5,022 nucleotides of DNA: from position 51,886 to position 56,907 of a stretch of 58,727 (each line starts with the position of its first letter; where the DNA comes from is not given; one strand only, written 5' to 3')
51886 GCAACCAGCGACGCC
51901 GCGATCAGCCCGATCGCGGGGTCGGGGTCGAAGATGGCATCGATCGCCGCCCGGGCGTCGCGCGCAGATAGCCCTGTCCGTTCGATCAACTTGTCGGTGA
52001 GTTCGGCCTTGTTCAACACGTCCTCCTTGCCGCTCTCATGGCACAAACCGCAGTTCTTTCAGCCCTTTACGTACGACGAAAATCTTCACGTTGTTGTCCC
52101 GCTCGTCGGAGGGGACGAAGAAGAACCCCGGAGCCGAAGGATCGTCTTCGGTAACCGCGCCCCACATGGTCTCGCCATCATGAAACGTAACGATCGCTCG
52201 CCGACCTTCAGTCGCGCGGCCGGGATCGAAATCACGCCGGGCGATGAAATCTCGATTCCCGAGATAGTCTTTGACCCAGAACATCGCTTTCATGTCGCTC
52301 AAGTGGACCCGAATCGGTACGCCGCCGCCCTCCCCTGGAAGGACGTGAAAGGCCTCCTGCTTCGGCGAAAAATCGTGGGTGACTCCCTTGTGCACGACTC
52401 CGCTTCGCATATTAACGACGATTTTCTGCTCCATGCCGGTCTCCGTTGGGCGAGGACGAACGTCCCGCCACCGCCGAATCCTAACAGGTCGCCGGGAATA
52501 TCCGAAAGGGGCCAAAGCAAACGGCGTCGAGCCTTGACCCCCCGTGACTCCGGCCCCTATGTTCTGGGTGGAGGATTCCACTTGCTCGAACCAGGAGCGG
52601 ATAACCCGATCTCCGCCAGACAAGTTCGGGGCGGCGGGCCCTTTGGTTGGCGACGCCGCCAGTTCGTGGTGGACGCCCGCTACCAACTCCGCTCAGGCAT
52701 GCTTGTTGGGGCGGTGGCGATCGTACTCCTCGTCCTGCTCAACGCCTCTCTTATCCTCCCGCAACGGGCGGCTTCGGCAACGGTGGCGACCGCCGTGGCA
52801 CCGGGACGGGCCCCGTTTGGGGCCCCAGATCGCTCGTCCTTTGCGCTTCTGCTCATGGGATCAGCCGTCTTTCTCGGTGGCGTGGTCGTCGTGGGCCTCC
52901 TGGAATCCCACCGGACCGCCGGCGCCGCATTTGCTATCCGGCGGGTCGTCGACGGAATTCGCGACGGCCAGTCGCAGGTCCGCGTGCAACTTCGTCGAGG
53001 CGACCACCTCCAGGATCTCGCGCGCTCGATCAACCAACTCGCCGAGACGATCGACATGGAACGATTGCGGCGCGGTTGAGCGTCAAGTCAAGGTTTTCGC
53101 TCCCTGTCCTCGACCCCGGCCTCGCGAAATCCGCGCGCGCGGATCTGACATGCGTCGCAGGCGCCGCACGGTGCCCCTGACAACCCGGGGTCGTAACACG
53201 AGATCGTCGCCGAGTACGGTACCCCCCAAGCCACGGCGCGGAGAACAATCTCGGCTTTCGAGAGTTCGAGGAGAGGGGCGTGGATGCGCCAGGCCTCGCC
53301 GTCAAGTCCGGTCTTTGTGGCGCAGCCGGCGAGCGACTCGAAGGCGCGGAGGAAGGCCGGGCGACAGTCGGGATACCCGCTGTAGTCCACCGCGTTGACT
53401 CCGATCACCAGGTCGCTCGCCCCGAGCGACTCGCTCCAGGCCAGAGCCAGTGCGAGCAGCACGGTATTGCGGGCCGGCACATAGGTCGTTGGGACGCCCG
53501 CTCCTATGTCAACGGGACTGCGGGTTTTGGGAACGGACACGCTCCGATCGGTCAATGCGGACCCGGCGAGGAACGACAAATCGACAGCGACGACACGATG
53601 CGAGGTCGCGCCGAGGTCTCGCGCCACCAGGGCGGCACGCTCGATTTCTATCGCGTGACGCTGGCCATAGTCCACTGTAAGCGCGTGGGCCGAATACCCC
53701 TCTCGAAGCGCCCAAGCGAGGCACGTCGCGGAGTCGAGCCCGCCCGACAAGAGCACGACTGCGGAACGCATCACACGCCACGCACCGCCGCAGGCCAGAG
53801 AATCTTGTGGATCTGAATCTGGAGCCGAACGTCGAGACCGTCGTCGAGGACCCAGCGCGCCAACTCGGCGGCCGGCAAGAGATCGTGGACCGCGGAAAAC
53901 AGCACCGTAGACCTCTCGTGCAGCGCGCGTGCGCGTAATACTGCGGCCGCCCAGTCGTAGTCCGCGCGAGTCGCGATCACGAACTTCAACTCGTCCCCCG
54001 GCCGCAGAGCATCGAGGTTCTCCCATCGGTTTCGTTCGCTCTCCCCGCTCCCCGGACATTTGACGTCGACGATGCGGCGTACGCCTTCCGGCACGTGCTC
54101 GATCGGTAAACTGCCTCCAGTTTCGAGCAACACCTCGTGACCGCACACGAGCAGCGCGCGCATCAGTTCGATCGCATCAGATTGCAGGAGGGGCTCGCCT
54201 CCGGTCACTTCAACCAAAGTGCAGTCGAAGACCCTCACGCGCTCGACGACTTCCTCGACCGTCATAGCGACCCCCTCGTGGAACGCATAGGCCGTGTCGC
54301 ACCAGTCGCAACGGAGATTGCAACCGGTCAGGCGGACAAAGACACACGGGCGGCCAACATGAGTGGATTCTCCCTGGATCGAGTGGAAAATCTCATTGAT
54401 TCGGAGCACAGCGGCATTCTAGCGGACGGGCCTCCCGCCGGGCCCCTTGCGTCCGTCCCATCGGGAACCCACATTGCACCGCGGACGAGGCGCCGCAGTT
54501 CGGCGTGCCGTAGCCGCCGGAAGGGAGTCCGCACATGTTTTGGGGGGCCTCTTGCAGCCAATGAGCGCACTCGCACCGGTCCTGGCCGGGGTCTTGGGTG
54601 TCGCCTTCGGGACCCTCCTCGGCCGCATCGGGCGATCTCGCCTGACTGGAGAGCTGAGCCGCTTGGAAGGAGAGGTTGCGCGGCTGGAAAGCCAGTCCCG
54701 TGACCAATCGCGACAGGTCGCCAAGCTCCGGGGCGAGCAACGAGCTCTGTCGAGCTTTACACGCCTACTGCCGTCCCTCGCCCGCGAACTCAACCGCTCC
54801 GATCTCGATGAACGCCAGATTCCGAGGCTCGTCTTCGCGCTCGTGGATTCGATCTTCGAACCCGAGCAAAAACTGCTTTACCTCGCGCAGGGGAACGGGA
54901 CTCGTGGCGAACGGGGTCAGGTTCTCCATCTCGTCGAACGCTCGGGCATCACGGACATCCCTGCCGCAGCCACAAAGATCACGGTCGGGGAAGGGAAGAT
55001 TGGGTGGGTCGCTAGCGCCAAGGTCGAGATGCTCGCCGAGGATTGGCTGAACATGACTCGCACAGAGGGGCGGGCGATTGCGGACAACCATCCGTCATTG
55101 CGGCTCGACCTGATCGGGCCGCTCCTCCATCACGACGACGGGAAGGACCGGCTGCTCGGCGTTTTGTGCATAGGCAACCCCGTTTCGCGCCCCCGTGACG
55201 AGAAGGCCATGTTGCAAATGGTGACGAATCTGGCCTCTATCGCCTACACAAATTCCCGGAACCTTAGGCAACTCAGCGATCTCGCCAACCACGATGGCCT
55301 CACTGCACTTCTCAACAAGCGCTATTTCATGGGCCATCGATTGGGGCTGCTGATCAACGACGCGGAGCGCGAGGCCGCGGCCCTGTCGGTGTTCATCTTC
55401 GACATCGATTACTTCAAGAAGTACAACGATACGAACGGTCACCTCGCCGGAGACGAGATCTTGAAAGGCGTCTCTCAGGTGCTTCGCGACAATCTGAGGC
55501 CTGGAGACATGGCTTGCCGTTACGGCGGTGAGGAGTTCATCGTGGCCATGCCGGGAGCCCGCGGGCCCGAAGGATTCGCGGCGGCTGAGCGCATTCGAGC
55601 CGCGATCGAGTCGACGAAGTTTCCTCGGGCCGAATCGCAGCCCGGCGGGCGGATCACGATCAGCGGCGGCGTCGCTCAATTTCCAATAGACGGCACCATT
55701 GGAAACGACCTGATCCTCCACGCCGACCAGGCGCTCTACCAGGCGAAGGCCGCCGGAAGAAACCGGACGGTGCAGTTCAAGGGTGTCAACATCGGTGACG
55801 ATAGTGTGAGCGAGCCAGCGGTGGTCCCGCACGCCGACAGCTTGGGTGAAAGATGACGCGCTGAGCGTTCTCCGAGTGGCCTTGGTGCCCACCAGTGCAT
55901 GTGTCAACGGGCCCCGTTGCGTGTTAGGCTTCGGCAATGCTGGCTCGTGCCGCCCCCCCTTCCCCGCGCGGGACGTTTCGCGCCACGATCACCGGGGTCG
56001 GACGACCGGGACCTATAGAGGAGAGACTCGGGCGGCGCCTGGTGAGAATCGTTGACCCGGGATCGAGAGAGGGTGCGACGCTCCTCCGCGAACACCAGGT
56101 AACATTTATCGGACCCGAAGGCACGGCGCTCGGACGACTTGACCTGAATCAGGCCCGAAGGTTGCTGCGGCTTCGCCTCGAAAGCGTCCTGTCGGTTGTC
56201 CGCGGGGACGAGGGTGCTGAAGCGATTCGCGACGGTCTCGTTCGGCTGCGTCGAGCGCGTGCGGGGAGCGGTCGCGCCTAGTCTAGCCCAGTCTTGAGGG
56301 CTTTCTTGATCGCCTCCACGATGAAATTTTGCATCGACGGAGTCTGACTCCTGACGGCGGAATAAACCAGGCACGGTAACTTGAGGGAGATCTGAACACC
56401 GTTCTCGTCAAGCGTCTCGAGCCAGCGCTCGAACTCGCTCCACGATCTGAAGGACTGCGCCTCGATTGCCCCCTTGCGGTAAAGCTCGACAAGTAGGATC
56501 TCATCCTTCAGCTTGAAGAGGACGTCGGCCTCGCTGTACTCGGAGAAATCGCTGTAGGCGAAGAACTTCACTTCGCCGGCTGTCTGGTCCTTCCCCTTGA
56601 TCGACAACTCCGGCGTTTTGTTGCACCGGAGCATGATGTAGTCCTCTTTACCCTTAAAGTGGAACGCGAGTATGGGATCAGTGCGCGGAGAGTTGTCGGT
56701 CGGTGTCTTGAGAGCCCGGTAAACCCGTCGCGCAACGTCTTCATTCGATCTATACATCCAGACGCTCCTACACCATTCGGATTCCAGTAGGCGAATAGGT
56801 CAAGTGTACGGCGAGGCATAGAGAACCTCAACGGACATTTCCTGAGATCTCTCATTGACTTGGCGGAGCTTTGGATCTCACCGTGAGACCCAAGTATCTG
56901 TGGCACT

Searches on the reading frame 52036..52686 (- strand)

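Call 20: search_protein_families(library=pfam, proteins=[window:52036-52686:-], max_evalue=0.1)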
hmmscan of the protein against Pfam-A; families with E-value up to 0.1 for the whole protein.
window:52036-52686:- (216 aa): 1 family
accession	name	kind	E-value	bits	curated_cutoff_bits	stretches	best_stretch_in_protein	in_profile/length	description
PF22478.1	DUF6982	-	7.7e-25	87.9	24.5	1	86-214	2-132/134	Family of unknown function (DUF6982)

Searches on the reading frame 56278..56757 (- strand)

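Call 20: search_protein_families(library=pfam, proteins=[window:56278-56757:-], max_evalue=0.1)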
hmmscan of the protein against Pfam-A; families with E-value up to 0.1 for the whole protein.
window:56278-56757:- (159 aa): 1 family
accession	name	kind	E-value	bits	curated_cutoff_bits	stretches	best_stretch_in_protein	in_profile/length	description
PF24608.2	PDDEXK_15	-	0.0011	19.3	27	0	26-67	94-133/164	Phage putative PDDEXK endonuclease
